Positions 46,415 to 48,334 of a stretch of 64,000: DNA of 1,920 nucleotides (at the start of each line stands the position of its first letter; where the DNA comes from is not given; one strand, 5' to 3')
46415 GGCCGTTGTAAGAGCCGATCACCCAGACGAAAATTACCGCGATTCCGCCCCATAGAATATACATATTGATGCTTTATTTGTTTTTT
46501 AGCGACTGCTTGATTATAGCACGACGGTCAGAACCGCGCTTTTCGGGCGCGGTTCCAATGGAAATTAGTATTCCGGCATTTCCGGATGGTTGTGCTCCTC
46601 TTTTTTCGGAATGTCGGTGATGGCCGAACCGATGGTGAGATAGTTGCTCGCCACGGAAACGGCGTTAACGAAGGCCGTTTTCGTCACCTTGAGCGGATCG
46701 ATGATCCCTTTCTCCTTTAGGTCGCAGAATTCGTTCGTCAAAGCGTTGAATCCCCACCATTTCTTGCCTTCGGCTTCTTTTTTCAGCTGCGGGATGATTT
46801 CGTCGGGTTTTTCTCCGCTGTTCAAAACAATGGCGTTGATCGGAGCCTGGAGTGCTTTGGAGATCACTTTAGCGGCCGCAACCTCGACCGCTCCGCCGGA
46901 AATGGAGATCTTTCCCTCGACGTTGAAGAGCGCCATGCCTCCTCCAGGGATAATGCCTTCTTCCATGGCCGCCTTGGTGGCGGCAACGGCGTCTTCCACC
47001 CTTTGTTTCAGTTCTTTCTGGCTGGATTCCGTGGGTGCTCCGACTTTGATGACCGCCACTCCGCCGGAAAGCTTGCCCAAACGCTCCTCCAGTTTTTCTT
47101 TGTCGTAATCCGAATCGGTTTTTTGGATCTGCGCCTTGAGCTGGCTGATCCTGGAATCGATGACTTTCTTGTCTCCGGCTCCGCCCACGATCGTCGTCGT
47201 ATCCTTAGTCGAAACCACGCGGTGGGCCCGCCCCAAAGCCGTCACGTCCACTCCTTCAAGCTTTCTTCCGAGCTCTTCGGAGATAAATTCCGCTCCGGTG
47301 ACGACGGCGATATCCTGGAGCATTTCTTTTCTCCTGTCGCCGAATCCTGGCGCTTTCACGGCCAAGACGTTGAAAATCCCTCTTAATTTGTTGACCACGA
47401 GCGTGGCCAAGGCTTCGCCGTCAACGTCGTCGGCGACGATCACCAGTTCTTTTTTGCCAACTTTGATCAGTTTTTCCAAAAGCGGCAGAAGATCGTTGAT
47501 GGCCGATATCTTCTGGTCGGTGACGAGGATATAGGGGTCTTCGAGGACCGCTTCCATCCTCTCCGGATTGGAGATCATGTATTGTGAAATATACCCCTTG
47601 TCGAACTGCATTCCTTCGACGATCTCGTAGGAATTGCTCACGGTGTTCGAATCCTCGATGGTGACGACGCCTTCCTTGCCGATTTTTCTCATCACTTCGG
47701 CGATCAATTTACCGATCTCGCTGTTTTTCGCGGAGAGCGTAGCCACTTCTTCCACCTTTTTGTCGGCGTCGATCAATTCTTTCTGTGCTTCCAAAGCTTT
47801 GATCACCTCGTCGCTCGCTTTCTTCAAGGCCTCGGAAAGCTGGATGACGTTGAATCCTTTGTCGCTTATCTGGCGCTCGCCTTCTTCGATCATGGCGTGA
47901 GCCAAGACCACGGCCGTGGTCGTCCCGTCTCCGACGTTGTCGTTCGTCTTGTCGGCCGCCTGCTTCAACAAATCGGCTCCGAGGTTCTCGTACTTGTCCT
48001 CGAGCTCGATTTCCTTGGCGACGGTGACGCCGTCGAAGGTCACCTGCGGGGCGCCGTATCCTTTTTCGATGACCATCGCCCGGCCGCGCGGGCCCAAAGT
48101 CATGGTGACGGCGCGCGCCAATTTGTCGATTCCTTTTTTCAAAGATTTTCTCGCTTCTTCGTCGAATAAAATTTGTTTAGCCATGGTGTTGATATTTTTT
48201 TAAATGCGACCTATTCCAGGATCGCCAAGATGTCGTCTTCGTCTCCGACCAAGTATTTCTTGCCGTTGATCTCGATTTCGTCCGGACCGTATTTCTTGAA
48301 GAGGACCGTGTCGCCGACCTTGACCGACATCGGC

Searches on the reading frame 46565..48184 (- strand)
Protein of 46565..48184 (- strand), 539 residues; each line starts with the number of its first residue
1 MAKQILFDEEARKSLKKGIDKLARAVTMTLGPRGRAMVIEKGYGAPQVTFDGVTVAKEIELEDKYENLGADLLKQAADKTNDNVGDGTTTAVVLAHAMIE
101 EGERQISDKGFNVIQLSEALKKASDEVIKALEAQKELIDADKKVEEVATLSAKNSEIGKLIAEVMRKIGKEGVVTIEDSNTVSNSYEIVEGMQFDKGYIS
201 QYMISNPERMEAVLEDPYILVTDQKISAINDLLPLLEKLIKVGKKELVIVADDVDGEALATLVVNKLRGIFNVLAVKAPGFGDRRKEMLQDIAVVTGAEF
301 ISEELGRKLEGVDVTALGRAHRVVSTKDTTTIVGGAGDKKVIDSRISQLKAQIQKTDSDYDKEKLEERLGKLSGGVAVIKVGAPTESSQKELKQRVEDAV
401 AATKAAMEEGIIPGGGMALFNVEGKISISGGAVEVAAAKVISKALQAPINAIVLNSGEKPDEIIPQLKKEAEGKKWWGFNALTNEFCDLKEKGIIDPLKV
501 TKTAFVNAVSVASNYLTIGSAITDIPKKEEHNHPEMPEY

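Call 23: search_protein_families(library=pfam, proteins=[window:46565-48184:-], max_evalue=0.01)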
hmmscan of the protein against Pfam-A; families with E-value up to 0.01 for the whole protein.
window:46565-48184:- (539 aa): 1 family
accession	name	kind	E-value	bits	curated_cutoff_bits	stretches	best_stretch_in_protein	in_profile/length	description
PF00118.29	Cpn60_TCP1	-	1.6e-68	232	34.3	1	22-523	1-487/490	TCP-1/cpn60 chaperonin family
